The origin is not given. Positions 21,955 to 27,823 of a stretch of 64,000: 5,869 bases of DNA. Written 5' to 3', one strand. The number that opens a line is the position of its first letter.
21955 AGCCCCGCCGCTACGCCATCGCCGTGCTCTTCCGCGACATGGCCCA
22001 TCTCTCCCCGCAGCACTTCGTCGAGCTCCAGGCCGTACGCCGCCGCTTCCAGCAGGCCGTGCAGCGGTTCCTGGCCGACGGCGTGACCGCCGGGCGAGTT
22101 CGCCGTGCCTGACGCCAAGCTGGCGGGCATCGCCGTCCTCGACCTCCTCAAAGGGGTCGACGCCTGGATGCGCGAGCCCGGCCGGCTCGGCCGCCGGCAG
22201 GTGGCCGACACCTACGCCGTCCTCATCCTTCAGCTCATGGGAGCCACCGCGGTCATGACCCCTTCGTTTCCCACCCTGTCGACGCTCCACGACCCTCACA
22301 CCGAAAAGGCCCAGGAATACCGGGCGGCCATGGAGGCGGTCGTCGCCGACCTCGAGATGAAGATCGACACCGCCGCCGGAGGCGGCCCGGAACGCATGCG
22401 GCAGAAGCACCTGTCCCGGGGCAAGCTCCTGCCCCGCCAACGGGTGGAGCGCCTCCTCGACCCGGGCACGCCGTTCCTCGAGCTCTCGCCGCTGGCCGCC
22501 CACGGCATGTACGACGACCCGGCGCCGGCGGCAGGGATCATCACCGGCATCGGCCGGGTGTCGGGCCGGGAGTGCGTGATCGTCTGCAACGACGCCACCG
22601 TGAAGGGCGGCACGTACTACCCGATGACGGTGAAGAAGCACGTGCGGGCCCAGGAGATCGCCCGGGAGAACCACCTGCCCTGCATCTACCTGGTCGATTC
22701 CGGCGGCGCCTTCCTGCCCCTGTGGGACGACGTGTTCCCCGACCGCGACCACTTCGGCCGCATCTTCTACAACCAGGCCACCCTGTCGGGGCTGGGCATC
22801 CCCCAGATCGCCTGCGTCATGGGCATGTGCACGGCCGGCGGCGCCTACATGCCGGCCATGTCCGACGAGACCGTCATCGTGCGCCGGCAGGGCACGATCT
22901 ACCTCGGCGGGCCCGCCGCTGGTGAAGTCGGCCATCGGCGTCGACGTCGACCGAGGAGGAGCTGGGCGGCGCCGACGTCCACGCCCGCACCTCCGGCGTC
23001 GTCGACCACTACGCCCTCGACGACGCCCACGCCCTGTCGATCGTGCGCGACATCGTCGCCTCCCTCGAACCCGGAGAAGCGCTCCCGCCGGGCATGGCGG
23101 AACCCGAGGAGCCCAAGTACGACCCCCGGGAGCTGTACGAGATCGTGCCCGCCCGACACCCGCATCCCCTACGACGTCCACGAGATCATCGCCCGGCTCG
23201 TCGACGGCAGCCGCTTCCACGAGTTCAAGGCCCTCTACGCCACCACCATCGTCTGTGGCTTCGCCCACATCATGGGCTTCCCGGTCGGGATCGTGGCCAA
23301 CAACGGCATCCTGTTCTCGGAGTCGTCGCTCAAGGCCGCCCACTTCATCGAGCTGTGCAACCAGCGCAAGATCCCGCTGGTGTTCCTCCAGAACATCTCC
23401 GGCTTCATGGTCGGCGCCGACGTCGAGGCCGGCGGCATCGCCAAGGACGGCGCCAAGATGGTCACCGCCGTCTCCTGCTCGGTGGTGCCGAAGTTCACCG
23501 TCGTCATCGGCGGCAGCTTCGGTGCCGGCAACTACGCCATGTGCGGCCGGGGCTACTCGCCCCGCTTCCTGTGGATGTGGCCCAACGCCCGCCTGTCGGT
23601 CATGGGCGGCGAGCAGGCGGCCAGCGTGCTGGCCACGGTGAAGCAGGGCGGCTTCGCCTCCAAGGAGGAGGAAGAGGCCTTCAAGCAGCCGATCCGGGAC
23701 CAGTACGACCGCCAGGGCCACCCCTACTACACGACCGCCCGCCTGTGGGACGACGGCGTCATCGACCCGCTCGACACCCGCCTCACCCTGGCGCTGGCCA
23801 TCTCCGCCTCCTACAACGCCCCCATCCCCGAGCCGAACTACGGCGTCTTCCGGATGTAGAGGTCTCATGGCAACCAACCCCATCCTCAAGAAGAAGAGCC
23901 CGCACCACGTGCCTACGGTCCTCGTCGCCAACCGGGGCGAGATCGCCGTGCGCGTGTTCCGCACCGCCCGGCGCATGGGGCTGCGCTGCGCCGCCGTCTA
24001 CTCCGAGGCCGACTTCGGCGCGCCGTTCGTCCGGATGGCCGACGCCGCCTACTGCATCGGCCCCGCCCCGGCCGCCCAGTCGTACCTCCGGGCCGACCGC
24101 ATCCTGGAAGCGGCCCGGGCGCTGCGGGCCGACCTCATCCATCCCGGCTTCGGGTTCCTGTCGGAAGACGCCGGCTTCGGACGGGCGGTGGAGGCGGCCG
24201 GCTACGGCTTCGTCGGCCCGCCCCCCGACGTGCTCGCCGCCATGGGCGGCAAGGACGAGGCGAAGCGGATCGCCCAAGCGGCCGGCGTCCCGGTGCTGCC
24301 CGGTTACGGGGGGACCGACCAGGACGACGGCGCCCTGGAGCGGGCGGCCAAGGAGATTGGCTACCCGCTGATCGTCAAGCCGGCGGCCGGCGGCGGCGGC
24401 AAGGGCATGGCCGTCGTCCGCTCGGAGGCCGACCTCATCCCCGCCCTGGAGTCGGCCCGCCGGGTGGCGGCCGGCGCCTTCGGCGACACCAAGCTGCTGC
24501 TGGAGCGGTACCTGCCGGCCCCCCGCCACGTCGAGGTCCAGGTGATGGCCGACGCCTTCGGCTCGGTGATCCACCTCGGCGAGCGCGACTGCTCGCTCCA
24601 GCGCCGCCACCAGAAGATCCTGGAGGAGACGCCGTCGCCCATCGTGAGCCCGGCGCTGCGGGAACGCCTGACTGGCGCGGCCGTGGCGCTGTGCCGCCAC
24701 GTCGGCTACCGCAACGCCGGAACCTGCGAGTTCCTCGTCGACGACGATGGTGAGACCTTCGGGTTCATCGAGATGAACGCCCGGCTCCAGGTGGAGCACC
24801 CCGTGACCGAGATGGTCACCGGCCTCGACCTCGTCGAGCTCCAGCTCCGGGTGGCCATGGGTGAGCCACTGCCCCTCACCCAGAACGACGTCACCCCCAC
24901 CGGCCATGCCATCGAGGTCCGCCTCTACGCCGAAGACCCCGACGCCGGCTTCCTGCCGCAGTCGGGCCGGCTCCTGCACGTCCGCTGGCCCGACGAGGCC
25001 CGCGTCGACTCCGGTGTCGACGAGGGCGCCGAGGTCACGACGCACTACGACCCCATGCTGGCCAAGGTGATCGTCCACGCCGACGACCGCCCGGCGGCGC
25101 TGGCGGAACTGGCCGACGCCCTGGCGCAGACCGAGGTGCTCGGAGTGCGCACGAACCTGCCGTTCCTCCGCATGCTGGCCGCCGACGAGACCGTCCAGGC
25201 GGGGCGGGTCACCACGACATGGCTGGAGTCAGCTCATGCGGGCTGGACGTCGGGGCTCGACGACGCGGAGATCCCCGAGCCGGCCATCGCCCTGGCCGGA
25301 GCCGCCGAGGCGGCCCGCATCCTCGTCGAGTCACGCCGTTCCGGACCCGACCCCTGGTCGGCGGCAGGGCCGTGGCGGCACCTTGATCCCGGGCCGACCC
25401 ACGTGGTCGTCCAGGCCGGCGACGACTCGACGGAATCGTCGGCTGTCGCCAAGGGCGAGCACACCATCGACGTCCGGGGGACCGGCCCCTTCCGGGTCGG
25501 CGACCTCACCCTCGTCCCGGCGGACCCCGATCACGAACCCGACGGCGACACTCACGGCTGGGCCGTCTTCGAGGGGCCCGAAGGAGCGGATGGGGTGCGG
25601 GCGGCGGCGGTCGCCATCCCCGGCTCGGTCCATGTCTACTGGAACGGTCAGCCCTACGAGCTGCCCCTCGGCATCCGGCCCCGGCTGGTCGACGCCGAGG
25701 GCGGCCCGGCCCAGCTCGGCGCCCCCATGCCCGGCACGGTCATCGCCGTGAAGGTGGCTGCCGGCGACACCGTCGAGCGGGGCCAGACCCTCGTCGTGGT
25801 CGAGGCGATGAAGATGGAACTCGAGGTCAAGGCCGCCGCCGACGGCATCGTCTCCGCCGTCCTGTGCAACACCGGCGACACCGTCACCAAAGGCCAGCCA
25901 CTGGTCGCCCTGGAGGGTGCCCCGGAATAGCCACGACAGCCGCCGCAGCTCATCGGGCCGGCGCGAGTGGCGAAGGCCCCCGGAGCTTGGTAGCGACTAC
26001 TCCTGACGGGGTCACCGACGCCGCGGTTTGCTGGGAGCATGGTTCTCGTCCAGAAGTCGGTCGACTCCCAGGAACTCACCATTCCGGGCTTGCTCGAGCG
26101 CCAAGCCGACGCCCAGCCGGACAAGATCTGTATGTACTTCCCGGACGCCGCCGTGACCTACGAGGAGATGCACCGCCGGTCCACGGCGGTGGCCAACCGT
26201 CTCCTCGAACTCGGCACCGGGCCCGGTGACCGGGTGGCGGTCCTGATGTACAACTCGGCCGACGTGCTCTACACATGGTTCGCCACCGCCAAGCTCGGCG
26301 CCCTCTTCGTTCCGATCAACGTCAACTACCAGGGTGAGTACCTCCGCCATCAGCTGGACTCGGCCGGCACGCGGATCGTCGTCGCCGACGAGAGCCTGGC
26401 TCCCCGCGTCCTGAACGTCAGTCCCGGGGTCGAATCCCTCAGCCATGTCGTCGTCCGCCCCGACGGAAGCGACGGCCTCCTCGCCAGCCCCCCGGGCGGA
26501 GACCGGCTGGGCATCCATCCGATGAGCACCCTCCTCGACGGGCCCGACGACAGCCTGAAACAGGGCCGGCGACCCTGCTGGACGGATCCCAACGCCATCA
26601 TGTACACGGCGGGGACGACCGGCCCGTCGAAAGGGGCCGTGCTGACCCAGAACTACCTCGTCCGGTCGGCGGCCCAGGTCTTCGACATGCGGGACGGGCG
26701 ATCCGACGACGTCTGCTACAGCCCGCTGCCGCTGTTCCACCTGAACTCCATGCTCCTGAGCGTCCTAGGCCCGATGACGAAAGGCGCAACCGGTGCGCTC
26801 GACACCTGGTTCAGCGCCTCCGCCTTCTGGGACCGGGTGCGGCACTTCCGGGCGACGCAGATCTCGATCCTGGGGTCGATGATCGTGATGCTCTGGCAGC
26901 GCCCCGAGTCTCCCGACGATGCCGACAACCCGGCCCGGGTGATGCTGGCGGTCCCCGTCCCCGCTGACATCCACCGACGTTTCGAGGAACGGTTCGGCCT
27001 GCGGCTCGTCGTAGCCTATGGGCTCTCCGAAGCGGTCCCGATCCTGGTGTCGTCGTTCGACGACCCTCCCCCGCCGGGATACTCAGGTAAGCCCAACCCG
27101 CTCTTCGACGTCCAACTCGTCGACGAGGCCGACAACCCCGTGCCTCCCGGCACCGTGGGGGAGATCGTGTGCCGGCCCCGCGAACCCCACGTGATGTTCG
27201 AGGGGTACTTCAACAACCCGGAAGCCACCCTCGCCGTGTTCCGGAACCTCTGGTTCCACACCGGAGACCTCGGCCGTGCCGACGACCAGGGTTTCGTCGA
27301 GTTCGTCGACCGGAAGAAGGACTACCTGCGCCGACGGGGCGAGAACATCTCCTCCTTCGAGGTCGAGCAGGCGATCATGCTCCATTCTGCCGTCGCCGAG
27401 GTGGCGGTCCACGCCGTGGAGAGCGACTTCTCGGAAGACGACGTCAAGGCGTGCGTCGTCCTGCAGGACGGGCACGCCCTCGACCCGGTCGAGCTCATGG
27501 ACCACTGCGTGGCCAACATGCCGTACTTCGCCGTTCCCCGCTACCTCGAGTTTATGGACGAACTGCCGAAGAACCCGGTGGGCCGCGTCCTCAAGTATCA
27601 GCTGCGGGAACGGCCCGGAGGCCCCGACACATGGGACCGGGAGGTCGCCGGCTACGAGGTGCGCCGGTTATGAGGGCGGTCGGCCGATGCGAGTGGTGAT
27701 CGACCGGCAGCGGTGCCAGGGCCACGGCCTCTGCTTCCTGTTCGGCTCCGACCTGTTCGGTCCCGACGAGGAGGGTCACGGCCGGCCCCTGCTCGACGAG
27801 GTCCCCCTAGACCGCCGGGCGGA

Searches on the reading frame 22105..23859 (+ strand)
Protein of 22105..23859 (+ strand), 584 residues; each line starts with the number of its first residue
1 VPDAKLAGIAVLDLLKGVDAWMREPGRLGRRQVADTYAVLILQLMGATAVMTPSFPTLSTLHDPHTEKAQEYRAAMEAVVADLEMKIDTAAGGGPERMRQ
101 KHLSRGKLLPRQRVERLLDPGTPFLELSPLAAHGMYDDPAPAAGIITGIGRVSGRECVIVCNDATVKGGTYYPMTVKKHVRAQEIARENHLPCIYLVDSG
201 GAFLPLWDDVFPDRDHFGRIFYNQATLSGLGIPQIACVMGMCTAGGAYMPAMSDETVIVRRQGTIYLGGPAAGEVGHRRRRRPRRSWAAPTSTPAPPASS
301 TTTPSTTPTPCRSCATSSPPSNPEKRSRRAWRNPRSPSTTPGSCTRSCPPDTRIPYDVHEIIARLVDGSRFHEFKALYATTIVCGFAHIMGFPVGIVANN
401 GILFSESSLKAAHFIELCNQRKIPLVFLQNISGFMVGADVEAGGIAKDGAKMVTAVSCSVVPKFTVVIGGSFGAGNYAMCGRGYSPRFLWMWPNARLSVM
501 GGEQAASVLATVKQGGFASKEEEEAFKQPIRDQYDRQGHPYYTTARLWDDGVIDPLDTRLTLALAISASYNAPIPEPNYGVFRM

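Call 32: search_protein_families(library=pfam, proteins=[window:22105-23859:+], max_evalue=0.001)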
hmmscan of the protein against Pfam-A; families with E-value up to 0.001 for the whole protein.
window:22105-23859:+ (584 aa): 3 families
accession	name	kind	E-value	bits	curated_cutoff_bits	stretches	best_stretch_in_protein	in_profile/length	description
PF01039.27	Carboxyl_trans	-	4.7e-128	428.3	22.3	2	332-574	230-483/493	Carboxyl transferase domain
PF03255.19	ACCA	-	8.1e-11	42.1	23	1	144-259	93-213/310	Acetyl co-enzyme A carboxylase carboxyltransferase-like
PF17932.6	TetR_C_24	-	5.5e-05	23.8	26.4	1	2-44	71-113/114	Tetracyclin repressor-like, C-terminal domain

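Call 86: search_protein_families(library=ncbifam, proteins=[window:22105-23859:+], max_evalue=1e-20)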
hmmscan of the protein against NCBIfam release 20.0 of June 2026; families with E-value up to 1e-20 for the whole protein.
window:22105-23859:+ (584 aa): 1 family
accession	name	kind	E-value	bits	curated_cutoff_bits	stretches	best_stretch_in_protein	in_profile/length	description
TIGR01117.1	mmdA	subfamily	5.6e-73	246.5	998.8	2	348-567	271-493/512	methylmalonyl-CoA decarboxylase subunit alpha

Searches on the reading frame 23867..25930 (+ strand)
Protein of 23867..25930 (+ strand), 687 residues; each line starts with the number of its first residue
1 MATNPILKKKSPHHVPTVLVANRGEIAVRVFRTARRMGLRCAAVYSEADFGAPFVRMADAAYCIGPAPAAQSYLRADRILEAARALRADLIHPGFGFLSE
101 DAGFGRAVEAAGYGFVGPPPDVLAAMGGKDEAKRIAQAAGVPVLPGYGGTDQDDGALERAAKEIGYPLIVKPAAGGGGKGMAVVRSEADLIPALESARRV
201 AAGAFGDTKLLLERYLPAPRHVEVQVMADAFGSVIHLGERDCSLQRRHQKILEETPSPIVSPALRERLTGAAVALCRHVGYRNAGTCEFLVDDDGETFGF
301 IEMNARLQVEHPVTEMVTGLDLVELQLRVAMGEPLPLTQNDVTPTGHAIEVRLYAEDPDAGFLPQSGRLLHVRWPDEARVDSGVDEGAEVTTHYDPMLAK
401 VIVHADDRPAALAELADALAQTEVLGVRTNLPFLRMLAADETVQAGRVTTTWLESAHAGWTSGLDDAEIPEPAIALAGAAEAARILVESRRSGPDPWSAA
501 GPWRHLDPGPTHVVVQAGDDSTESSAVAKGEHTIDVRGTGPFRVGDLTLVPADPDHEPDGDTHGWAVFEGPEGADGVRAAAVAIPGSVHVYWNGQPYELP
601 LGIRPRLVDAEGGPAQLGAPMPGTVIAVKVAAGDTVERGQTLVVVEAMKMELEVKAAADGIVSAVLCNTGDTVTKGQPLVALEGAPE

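Call 10: search_protein_families(library=pfam, proteins=[window:23867-25930:+], max_evalue=0.01)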
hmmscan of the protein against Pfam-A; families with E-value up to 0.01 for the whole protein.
window:23867-25930:+ (687 aa): 9 families
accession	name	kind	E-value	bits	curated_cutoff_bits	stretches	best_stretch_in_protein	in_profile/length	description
PF02786.22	CPSase_L_D2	-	1e-70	238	19.8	1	129-336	2-209/211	Carbamoyl-phosphate synthase L chain, ATP binding domain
PF00289.28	Biotin_carb_N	-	6.6e-38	130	25.5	1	17-123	4-110/110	Biotin carboxylase, N-terminal domain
PF02785.25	Biotin_carb_C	-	5.2e-35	120.3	32.4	1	350-454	1-107/108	Biotin carboxylase C-terminal domain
PF00364.28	Biotin_lipoyl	-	1.2e-20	73.5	22.1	1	616-682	2-73/73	Biotin-requiring enzyme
PF07478.18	Dala_Dala_lig_C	-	1.2e-08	35.2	24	1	154-304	25-173/204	D-ala D-ala ligase C-terminus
PF02222.28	ATP-grasp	-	4.7e-06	26.8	27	1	137-236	4-96/179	ATP-grasp domain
PF13533.13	Biotin_lipoyl_2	-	4.7e-06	26.7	29.8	0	619-645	5-31/32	Biotin-lipoyl like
PF16576.10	HlyD_D23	-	8.4e-05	22.4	30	0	653-682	21-51/214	Barrel-sandwich domain of CusB or HlyD membrane-fusion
PF13437.12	HlyD_3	-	0.0022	19.1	22.2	0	618-656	3-40/106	HlyD family secretion protein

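Call 86: search_protein_families(library=ncbifam, proteins=[window:23867-25930:+], max_evalue=1e-20)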
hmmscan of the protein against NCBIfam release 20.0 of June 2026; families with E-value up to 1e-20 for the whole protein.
window:23867-25930:+ (687 aa): 11 families
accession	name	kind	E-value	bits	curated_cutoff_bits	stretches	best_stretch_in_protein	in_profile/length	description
TIGR02712.1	urea_carbox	equivalog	8.1e-179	596.8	1303.85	1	17-457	3-443/1201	urea carboxylase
NF009554.0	PRK12999.1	equivalog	2.1e-170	569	965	1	16-455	6-454/1147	pyruvate carboxylase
NF006367.0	PRK08591.1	subfamily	4.9e-163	543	597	1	17-457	4-445/451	acetyl-CoA carboxylase biotin carboxylase subunit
NF006406.0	PRK08654.1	equivalog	7.5e-158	526.1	739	1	17-456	4-443/499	acetyl-CoA carboxylase biotin carboxylase subunit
NF009471.0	PRK12833.1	equivalog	1.4e-156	521.7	686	1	13-464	3-455/467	acetyl-CoA carboxylase biotin carboxylase subunit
TIGR00514.1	accC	equivalog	2.5e-153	511.2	626.5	1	17-456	4-444/449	acetyl-CoA carboxylase biotin carboxylase subunit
TIGR01235.1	pyruv_carbox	equivalog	5.6e-151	504.3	1114.45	1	18-454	2-449/1143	pyruvate carboxylase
NF004085.0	PRK05586.1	equivalog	1.7e-140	468.9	723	1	17-456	4-444/448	acetyl-CoA carboxylase biotin carboxylase subunit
NF006286.0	PRK08462.1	equivalog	1.7e-132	442.4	740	1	16-455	5-443/445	acetyl-CoA carboxylase biotin carboxylase subunit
NF006287.0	PRK08463.1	equivalog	3.3e-126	421.9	775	1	17-456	4-444/479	acetyl-CoA carboxylase subunit A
NF005525.0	PRK07178.1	equivalog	2.5e-125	418.8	768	1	17-482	4-467/471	acetyl-CoA carboxylase biotin carboxylase subunit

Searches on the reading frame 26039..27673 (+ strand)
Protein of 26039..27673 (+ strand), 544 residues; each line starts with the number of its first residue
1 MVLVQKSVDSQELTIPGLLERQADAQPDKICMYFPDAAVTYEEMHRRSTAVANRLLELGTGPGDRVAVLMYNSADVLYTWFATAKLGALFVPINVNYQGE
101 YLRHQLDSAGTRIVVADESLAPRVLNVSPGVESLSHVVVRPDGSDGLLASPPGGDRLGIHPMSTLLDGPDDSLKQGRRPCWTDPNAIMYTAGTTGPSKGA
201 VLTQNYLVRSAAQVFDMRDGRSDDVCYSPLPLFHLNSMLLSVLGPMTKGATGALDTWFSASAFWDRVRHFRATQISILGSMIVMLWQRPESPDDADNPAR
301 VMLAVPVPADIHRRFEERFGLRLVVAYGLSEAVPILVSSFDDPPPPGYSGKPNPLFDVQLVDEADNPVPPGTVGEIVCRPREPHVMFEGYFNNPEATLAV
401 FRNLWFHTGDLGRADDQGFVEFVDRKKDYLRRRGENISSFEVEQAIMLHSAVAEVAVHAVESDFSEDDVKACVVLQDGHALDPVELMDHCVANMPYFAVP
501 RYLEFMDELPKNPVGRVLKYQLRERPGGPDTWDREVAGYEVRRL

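Call 10: search_protein_families(library=pfam, proteins=[window:26039-27673:+], max_evalue=0.01)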
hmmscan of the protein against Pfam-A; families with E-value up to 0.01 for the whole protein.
window:26039-27673:+ (544 aa): 2 families
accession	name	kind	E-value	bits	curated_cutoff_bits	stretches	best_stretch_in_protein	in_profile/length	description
PF00501.34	AMP-binding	-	1.3e-68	232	29.9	1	19-391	1-384/384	AMP-binding enzyme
PF13193.12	AMP-binding_C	-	8.9e-15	55.8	24.5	1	441-515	1-75/76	AMP-binding enzyme C-terminal domain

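Call 86: search_protein_families(library=ncbifam, proteins=[window:26039-27673:+], max_evalue=1e-20)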
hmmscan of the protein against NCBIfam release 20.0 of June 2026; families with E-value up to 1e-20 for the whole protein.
window:26039-27673:+ (544 aa): 70 families (the best 25 are shown)
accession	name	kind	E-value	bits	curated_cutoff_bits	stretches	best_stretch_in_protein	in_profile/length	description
NF004808.0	PRK06155.1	equivalog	2.1e-150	501.5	722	1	6-543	14-539/542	ATP-dependent acyl-CoA ligase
NF004837.0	PRK06187.1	subfamily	7.7e-104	347.8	476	1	10-525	5-521/531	long-chain-fatty-acid--CoA ligase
NF006182.0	PRK08316.1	subfamily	2.6e-88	296.8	663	1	7-525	5-516/523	fatty acyl-CoA synthetase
NF005947.1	PRK08008.1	equivalog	2.1e-82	277.4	651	1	39-522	38-517/518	crotonobetaine/carnitine-CoA ligase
NF006134.1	PRK08279.1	equivalog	1.3e-77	261.8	625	1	5-524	36-565/605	long-chain-acyl-CoA synthetase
NF009233.0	PRK12583.1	subfamily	1.4e-71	241.6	832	1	182-525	201-549/558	fatty acid CoA ligase family protein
NF005307.0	PRK06839.1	equivalog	2.9e-71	240.6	748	1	18-524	7-491/496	o-succinylbenzoate--CoA ligase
NF004114.0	PRK05605.1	equivalog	1.9e-69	234.5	766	1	174-524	213-567/575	long-chain-fatty-acid--CoA ligase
NF005702.0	PRK07514.1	subfamily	1e-67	228.7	558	1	19-525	9-499/506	malonyl-CoA synthase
NF005857.1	PRK07786.1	exception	1.1e-66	225.4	733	1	19-525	15-511/513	fatty-acid--CoA ligase FadD5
NF006181.0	PRK08314.1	subfamily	1.4e-66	224.9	705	1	13-525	24-553/563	long-chain-fatty-acid--CoA ligase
NF004822.0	PRK06178.1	equivalog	9e-62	209.4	782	1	12-524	36-565/571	acyl-CoA synthetase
NF052587.1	SterCoASynCasI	equivalog_domain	7.7e-61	206.2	900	1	187-524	158-506/550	steroid-22-oyl-CoA synthetase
NF005714.0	PRK07529.1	subfamily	3.3e-59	200.8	632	1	37-525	62-575/640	acyl-CoA synthetase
NF005801.1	PRK07656.1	equivalog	7e-59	199.8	657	1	14-523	2-500/500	FadD3 family acyl-CoA ligase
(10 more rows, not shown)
